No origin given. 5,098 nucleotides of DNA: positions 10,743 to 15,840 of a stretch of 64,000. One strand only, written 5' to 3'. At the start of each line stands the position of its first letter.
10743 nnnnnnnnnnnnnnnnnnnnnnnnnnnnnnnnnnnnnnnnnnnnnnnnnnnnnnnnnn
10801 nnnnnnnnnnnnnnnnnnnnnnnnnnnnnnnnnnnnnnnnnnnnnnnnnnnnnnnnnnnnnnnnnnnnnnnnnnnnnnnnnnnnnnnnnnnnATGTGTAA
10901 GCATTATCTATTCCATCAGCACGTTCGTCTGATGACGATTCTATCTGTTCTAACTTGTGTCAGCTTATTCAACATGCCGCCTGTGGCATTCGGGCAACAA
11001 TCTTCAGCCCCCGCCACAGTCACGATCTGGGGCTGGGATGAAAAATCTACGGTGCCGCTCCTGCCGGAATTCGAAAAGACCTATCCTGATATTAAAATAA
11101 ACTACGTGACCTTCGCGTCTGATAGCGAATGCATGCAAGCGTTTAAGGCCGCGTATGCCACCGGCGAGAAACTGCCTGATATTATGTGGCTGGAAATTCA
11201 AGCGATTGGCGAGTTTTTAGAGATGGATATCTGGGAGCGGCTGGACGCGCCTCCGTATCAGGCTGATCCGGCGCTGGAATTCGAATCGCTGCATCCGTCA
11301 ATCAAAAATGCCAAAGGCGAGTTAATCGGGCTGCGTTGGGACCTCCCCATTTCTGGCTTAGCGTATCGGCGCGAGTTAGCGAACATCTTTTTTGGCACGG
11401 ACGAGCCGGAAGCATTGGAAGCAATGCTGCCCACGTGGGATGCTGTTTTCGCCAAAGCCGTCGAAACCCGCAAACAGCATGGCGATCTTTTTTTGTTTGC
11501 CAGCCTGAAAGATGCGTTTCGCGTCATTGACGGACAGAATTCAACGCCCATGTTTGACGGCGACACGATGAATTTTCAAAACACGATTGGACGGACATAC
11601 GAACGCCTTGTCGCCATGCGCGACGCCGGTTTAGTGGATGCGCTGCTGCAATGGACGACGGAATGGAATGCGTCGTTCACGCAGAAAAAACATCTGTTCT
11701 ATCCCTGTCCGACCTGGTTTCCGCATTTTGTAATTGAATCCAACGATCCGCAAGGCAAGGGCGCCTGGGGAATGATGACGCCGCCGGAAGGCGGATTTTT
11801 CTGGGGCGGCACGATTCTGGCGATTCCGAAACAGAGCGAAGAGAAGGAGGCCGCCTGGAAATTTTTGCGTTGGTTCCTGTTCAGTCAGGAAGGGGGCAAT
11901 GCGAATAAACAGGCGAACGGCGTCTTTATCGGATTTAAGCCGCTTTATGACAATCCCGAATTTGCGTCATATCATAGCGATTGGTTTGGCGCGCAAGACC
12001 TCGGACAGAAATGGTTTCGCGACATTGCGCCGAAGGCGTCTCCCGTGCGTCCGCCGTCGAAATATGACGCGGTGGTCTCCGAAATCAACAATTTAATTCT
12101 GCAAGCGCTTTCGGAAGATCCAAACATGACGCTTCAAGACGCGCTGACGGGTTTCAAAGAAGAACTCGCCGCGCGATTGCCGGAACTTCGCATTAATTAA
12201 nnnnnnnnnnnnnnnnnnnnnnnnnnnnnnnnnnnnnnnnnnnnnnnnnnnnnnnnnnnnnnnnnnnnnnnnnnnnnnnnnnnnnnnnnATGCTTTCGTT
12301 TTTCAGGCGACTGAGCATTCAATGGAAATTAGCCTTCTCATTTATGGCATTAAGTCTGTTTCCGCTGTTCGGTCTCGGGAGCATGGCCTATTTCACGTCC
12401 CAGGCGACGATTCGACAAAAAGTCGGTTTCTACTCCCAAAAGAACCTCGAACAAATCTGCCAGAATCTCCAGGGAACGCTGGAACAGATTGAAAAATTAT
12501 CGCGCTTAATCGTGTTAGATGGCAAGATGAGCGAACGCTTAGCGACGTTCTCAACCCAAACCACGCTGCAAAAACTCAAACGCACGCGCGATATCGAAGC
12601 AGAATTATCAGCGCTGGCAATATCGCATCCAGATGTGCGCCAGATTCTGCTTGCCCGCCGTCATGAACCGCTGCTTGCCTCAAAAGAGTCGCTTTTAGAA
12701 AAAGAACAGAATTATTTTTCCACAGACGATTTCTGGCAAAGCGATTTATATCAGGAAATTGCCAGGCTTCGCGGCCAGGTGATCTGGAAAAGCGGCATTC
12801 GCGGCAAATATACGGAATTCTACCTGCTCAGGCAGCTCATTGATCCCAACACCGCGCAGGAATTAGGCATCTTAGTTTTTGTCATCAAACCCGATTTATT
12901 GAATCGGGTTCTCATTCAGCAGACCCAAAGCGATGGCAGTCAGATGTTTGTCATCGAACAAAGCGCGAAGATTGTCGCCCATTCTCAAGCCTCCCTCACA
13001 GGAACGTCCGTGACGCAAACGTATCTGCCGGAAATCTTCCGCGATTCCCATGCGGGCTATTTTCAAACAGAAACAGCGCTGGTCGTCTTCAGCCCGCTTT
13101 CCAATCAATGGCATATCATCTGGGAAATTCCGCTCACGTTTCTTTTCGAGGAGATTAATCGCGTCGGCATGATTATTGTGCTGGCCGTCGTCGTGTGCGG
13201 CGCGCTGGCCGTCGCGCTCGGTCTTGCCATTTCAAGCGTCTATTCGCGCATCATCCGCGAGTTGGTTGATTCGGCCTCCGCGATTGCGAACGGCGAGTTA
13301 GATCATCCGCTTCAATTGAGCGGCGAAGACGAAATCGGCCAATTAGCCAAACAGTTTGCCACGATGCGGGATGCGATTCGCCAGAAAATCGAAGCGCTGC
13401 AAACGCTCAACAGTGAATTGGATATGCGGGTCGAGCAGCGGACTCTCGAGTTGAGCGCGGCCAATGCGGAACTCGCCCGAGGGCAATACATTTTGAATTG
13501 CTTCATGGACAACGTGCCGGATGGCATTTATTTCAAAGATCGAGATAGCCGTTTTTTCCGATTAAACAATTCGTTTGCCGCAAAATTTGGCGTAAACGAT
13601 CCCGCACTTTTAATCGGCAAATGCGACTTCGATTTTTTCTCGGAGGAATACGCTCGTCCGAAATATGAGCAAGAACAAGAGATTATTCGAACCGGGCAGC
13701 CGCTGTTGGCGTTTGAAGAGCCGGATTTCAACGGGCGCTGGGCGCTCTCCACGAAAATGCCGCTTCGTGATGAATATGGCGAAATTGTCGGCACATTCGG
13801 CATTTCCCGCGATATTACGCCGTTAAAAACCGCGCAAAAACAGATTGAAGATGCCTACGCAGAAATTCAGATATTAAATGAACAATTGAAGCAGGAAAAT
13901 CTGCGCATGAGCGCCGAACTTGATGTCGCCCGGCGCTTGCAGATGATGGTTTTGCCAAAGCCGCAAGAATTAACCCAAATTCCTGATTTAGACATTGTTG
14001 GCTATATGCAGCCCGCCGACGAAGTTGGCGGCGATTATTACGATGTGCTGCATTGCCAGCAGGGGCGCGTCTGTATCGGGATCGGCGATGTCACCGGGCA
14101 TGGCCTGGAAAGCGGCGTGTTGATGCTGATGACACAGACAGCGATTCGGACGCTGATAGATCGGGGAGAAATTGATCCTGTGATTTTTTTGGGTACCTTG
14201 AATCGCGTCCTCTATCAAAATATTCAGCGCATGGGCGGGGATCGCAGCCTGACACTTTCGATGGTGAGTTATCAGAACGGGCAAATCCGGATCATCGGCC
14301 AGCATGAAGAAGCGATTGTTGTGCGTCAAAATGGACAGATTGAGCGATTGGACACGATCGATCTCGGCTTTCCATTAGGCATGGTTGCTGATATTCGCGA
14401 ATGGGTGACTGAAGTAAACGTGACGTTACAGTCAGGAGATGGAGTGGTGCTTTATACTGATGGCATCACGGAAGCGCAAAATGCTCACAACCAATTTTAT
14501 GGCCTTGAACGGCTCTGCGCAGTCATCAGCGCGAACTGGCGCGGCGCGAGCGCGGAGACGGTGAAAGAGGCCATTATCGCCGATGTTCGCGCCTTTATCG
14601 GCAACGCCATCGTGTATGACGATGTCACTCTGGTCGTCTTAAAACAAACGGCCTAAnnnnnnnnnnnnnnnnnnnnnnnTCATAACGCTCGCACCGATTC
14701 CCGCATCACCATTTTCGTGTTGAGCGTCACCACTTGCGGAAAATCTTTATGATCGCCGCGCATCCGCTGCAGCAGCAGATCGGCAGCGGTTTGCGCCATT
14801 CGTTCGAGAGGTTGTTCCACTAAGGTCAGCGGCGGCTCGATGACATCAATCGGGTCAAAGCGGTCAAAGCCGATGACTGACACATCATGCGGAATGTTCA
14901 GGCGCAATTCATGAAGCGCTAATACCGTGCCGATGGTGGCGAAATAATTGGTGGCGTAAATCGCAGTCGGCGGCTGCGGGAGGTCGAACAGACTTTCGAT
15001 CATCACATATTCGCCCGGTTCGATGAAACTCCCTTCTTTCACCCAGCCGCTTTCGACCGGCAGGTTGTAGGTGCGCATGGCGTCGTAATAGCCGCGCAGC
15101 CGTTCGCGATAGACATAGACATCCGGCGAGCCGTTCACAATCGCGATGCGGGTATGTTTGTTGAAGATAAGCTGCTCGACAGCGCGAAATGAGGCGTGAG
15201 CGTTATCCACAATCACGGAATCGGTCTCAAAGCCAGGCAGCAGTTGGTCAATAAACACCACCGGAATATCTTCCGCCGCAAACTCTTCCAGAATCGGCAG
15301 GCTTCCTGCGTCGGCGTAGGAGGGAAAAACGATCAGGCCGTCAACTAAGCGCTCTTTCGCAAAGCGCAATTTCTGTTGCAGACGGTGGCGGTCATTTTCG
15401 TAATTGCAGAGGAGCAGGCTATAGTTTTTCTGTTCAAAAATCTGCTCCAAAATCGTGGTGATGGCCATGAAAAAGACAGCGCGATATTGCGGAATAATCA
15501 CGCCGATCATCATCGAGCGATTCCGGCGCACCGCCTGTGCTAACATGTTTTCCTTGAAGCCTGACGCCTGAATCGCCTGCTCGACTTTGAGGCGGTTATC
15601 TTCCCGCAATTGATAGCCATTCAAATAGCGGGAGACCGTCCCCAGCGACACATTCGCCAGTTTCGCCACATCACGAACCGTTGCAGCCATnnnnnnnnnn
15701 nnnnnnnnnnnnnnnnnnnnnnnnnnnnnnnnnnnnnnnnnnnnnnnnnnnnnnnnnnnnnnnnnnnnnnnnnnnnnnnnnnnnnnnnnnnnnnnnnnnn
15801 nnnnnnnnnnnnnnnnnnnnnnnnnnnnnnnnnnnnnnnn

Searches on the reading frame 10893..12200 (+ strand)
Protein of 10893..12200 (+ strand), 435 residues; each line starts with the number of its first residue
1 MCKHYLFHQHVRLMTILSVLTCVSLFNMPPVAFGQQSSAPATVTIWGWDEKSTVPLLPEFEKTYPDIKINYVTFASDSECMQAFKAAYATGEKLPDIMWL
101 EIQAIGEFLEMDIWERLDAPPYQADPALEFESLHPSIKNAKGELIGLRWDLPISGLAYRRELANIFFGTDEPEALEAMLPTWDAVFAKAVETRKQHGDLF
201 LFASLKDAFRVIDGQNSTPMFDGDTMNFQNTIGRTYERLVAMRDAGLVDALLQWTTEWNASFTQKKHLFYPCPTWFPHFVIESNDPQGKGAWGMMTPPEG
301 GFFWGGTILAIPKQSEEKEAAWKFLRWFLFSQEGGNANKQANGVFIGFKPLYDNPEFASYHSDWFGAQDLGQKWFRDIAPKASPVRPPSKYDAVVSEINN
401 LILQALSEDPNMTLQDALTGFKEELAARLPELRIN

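Call 57: search_protein_families(library=pfam, proteins=[window:10893-12200:+], max_evalue=0.00001)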
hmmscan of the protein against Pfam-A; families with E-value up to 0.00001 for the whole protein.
window:10893-12200:+ (435 aa): 2 families
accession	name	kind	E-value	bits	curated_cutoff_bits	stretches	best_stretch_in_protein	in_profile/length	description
PF13416.11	SBP_bac_8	-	5e-21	76.2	27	1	59-359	5-273/279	Bacterial extracellular solute-binding protein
PF01547.30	SBP_bac_1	-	6e-17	63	26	1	55-329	12-301/307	Bacterial extracellular solute-binding protein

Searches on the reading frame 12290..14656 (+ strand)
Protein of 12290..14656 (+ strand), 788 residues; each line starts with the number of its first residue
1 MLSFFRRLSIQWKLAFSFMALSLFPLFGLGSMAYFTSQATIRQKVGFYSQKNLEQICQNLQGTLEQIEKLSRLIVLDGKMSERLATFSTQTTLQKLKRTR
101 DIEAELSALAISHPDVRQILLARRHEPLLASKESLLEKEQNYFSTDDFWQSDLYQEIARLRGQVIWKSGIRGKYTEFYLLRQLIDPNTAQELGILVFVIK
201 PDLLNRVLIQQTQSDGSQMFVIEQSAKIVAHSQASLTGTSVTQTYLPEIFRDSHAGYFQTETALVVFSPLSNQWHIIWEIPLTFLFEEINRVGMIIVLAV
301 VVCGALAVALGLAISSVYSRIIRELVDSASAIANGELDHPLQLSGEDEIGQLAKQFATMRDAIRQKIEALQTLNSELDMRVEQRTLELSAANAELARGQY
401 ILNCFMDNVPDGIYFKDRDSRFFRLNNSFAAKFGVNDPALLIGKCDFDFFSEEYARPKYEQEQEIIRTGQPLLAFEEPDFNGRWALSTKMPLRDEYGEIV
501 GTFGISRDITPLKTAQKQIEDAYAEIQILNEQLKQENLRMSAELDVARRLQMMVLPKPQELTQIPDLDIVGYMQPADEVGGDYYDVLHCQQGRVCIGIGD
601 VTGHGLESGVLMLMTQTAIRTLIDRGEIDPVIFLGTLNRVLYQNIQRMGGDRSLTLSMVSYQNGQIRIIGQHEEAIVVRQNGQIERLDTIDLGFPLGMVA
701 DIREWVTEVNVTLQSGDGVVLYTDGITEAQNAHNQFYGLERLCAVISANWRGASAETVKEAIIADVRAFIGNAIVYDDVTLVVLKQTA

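Call 57: search_protein_families(library=pfam, proteins=[window:12290-14656:+], max_evalue=0.00001)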
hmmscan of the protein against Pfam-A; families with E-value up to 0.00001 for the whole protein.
window:12290-14656:+ (788 aa): 5 families
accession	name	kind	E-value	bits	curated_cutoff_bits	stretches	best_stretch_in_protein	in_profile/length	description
PF07228.17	SpoIIE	-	1.8e-38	132.9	25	1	591-785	2-190/192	Stage II sporulation protein E (SpoIIE)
PF08448.16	PAS_4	-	3.5e-16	59.9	23.1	1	407-512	2-108/110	PAS fold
PF02743.24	dCache_1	-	1e-13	51.8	45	1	40-243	2-202/240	Cache domain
PF00672.30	HAMP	-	3.9e-12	46.7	25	1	320-365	8-53/53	HAMP domain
PF13426.13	PAS_9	-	4.5e-06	27.3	27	0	410-510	1-102/103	PAS domain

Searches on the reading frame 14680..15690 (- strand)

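Call 57: search_protein_families(library=pfam, proteins=[window:14680-15690:-], max_evalue=0.00001)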
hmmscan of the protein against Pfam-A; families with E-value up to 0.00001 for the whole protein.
window:14680-15690:- (336 aa): 4 families
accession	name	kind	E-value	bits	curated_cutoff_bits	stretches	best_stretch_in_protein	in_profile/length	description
PF13377.12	Peripla_BP_3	-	3.1e-31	109.1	26.5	1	171-333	1-167/167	Periplasmic binding protein-like domain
PF00532.27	Peripla_BP_1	-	5e-26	92.2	22.2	1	61-313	3-266/281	Periplasmic binding proteins and sugar binding domain of LacI family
PF13407.12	Peripla_BP_4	-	2e-12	47.7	35.1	1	62-276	1-217/258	Periplasmic binding protein domain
PF00356.27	LacI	-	2.3e-10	40.6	27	1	4-48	1-46/46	Bacterial regulatory proteins, lacI family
